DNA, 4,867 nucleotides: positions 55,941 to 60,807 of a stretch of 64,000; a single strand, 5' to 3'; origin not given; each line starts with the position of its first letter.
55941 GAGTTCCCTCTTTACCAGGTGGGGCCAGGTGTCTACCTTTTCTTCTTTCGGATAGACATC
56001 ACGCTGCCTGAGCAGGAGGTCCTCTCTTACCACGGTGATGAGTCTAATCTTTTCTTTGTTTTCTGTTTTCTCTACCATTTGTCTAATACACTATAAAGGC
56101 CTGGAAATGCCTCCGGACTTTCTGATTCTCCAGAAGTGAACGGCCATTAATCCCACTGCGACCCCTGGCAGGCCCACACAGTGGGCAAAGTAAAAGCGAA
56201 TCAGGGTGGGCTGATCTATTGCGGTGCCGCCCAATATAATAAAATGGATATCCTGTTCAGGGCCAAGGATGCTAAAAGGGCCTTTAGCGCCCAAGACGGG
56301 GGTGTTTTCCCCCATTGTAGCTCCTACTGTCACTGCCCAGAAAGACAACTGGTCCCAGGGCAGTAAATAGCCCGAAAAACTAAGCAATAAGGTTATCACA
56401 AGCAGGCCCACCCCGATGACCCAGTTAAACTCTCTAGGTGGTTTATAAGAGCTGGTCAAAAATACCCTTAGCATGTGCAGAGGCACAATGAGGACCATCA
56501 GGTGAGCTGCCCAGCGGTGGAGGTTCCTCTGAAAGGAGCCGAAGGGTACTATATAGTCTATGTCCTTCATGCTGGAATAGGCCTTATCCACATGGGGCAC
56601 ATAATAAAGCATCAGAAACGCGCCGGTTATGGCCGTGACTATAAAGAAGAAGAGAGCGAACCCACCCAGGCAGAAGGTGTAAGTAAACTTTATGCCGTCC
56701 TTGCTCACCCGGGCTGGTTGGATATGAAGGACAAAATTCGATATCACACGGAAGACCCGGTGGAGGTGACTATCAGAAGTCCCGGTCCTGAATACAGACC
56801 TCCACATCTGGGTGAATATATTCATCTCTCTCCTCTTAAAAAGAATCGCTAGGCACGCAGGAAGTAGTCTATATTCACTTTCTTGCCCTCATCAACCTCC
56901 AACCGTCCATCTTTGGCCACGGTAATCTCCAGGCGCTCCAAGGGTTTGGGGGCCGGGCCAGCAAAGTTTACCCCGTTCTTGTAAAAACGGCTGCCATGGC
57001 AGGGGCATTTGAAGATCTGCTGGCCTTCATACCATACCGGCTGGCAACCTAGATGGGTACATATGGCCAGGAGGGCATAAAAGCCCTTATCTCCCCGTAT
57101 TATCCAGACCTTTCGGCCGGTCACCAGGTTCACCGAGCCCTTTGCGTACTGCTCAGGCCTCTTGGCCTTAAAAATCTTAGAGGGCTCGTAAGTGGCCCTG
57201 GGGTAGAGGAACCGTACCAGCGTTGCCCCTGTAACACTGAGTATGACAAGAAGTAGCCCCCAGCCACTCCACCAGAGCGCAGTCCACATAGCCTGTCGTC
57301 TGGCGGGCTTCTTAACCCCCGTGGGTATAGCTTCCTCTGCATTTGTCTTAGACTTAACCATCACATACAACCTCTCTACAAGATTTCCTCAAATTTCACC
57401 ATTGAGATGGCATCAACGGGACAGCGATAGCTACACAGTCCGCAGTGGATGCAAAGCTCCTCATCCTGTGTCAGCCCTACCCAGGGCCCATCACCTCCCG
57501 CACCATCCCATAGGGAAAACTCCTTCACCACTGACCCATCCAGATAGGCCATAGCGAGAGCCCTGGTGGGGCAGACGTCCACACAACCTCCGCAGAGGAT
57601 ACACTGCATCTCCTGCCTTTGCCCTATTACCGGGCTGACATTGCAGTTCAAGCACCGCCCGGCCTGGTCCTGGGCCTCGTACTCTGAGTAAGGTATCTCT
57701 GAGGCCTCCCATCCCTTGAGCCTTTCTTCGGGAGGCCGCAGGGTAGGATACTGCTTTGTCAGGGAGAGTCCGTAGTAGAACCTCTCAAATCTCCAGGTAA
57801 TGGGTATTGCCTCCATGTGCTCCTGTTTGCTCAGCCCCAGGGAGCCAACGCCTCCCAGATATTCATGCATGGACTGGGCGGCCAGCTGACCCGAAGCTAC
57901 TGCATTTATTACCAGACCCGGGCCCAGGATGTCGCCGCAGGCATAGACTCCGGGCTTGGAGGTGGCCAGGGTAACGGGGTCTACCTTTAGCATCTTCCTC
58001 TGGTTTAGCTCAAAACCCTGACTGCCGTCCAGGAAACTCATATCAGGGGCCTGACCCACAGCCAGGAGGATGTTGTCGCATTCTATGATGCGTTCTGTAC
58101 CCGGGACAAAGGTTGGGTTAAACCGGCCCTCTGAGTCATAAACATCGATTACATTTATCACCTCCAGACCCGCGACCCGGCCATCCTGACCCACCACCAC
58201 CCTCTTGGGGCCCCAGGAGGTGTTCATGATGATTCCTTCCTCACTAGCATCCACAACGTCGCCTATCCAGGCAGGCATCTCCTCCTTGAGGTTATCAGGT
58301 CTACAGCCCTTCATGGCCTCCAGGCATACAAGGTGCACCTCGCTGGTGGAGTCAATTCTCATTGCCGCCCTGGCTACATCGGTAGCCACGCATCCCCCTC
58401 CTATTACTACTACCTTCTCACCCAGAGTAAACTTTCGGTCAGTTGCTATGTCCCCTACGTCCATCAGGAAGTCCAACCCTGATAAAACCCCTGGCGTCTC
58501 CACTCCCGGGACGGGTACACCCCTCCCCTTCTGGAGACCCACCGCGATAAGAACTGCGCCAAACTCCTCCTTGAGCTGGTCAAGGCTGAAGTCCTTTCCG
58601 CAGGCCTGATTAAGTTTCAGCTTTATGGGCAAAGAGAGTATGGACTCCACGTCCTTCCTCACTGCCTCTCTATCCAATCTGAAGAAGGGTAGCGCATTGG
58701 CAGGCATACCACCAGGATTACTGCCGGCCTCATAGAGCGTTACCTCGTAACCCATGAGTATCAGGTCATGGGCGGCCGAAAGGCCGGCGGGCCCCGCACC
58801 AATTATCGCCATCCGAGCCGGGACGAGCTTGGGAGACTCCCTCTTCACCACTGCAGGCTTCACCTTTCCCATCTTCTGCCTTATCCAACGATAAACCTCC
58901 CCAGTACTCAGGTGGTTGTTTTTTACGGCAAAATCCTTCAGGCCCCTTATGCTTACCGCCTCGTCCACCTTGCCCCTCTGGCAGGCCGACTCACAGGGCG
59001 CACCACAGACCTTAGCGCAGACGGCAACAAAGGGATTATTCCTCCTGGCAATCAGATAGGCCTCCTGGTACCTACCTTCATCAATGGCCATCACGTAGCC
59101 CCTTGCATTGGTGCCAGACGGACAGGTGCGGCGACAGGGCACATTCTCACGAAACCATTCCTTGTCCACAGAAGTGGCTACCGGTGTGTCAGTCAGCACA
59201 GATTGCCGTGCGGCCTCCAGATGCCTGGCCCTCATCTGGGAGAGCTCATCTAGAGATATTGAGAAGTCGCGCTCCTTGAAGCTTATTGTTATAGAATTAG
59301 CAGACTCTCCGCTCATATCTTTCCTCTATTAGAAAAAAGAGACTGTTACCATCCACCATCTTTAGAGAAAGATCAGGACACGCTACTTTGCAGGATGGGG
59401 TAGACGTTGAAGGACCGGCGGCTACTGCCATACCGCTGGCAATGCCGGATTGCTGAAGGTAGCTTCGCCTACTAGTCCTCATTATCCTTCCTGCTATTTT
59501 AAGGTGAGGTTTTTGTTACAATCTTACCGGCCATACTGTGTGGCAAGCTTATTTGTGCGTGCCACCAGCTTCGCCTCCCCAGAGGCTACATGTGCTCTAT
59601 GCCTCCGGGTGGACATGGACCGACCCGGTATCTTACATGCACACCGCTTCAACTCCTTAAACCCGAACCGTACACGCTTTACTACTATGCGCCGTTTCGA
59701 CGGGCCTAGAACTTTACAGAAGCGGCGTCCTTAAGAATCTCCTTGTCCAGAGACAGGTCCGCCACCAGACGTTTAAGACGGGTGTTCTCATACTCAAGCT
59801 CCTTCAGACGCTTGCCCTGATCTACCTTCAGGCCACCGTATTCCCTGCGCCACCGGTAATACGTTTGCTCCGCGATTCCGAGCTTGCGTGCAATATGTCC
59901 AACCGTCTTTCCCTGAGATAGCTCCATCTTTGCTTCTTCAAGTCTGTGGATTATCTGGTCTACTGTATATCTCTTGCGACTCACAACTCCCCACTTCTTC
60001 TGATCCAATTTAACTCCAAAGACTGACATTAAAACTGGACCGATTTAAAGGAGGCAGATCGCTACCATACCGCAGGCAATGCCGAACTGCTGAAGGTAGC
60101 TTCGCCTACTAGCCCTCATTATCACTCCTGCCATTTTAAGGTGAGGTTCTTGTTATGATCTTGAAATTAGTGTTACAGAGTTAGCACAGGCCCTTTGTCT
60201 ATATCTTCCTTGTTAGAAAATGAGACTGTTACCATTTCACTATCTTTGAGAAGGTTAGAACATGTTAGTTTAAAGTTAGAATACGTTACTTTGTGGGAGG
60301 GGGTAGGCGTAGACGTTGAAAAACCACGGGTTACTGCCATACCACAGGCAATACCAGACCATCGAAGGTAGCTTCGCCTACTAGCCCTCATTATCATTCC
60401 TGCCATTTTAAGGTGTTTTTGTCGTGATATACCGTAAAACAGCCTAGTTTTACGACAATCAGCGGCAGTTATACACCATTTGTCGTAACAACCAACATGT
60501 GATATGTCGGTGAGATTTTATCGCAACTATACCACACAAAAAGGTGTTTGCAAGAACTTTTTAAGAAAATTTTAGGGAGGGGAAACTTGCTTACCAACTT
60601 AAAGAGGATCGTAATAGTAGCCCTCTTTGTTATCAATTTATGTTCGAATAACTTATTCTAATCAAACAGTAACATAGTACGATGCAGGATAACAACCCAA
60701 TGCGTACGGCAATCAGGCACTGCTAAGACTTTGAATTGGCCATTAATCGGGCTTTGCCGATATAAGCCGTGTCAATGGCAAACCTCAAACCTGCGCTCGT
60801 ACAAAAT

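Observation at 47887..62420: A 14.3-kb respiratory segment is bracketed by 214-bp near-identical direct repeats (gene-3'-end duplication)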

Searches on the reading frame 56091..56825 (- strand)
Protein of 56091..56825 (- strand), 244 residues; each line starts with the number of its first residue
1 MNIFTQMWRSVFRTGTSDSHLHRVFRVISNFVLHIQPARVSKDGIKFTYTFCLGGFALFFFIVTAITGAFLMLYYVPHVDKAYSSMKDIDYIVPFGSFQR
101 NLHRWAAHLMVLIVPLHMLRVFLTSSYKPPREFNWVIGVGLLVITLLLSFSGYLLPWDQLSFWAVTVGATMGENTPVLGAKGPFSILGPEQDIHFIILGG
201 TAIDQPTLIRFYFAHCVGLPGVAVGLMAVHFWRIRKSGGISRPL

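Call 63: list_cluster_members(proteins=[L001:15762-16274:+, window:56091-56825:-, window:55302-56078:-, window:53773-55290:-, window:52052-53665:-, window:51373-51744:-, window:50466-51140:-, P0241, L001:13115-13417:+, window:63342-63911:+])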
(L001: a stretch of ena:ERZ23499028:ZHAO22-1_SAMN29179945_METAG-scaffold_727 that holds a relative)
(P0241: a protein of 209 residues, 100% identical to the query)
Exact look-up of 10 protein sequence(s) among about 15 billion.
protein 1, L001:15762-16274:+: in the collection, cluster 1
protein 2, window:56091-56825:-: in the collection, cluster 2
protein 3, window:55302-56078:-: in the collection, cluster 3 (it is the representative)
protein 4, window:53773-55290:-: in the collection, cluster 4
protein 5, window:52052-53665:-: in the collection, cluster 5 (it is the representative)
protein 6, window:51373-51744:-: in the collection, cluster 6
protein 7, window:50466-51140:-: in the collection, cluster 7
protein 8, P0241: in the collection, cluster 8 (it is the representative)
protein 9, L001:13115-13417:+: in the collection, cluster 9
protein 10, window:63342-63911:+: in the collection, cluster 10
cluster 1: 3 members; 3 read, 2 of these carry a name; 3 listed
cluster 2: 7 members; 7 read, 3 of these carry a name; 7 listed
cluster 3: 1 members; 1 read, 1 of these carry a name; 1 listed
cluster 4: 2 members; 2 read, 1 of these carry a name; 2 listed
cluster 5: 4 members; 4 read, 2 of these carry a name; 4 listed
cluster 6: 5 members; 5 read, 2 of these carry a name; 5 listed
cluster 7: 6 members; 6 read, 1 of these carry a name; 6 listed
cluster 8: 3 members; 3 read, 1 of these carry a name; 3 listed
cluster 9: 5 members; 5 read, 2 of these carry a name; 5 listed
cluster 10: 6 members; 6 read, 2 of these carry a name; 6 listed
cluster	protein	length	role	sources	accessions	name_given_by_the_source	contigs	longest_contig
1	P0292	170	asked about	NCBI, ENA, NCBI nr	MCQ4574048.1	MAG: ubiquinol-cytochrome c reductase iron-sulfur subunit [Candidatus Brocadiales ... | ubiquinol-cytochrome c reductase iron-sulfur subunit [Candidatus Bathyanammoxibius amoris]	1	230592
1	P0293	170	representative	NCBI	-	-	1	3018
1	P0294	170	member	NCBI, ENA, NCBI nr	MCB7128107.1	MAG: ubiquinol-cytochrome c reductase iron-sulfur subunit [Candidatus Brocadiales ... | ubiquinol-cytochrome c reductase iron-sulfur subunit [Candidatus Bathyanammoxibius sp.]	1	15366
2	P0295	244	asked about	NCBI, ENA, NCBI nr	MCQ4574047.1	MAG: cytochrome b N-terminal domain-containing protein [Candidatus Brocadiales bacterium] | cytochrome b N-terminal domain-containing protein [Candidatus Bathyanammoxibius amoris]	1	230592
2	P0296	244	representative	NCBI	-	-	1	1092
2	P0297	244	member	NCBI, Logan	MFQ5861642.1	MAG: cytochrome b N-terminal domain-containing protein [Candidatus Brocadiales bacterium]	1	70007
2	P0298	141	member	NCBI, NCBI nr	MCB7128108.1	MAG: cytochrome b N-terminal domain-containing protein, partial [Candidatus Brocadiales ... | cytochrome b N-terminal domain-containing protein [Candidatus Bathyanammoxibius sp.]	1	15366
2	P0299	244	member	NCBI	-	-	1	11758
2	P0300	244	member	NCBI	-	-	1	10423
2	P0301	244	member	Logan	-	-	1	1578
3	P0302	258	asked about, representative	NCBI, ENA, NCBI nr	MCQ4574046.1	MAG: hypothetical protein NOU37_02210 [Candidatus Brocadiales bacterium] | hypothetical protein [Candidatus Bathyanammoxibius amoris]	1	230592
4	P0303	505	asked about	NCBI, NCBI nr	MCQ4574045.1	MAG: cytochrome c family protein [Candidatus Brocadiales bacterium] | cytochrome c family protein [Candidatus Bathyanammoxibius amoris]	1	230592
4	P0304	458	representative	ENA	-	-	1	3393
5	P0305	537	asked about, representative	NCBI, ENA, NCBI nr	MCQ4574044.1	MAG: hydroxylamine oxidoreductase [Candidatus Brocadiales bacterium] | hydroxylamine oxidoreductase [Candidatus Bathyanammoxibius amoris]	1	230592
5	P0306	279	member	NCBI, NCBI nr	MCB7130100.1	MAG: hydroxylamine oxidoreductase, partial [Candidatus Brocadiales bacterium] | hydroxylamine oxidoreductase [Candidatus Bathyanammoxibius sp.]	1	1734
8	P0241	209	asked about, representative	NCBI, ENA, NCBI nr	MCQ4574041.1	MAG: DUF3365 domain-containing protein [Candidatus Brocadiales bacterium] | DUF3365 domain-containing protein [Candidatus Bathyanammoxibius amoris]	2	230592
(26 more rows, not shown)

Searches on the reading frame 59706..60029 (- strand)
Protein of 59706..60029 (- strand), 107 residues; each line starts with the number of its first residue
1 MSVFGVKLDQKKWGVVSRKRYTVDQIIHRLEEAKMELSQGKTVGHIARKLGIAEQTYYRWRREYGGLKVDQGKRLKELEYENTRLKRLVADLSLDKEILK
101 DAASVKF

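Call 7: search_protein_families(library=pfam, proteins=[window:59706-60029:-], max_evalue=0.01)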
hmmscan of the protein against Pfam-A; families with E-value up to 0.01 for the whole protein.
window:59706-60029:- (107 aa): 5 families
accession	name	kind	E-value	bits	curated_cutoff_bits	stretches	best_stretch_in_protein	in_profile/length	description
PF01527.26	HTH_Tnp_1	-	1.7e-17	63.8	24.1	1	18-90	4-75/75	Transposase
PF13518.12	HTH_28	-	3.2e-07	30.8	25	1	37-66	9-38/52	Helix-turn-helix domain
PF13384.12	HTH_23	-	4.6e-07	29.9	24.6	1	37-66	14-45/50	Homeodomain-like domain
PF13022.12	HTH_Tnp_1_2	-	0.00034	21.1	27.9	1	40-63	26-49/122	Helix-turn-helix of insertion element transposase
PF13551.12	HTH_29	-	0.00081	19.9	28.1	1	36-64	7-36/64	Winged helix-turn helix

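Call 8: search_protein_families(library=ncbifam, proteins=[window:59706-60029:-], max_evalue=0.01)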
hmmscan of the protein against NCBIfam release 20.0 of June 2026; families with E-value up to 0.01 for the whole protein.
window:59706-60029:- (107 aa): 6 families
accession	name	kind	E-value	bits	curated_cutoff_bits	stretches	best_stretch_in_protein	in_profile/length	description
NF033516.0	transpos_IS3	equivalog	8.4e-14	51.6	160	1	34-104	8-83/369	IS3 family transposase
NF033577.2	transpos_IS481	equivalog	0.00016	21.3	224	1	28-67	1-42/284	IS481 family transposase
NF033545.0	transpos_IS630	equivalog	0.0022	17.5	100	1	33-65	5-37/299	IS630 family transposase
NF047595.1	IS66_ISRel24_TnpA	equivalog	0.0042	17.7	74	1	37-69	18-47/113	IS66-like element accessory protein TnpA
NF038385.1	IS66_access_TnpA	equivalog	0.005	16.4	150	1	28-68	93-135/190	IS66-like element accessory protein TnpA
TIGR02293.1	TAS_TIGR02293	hypoth_equivalog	0.0073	16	57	0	31-76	29-72/133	putative toxin-antitoxin system antitoxin component, TIGR02293 family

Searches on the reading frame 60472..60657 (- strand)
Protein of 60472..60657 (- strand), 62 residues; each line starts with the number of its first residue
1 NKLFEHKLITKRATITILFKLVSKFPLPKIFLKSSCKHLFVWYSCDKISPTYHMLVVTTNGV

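Call 56: search_protein_families(library=pfam, proteins=[window:60472-60657:-], max_evalue=0.01)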
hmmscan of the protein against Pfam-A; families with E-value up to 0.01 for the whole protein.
seq(62 aa): 0 families
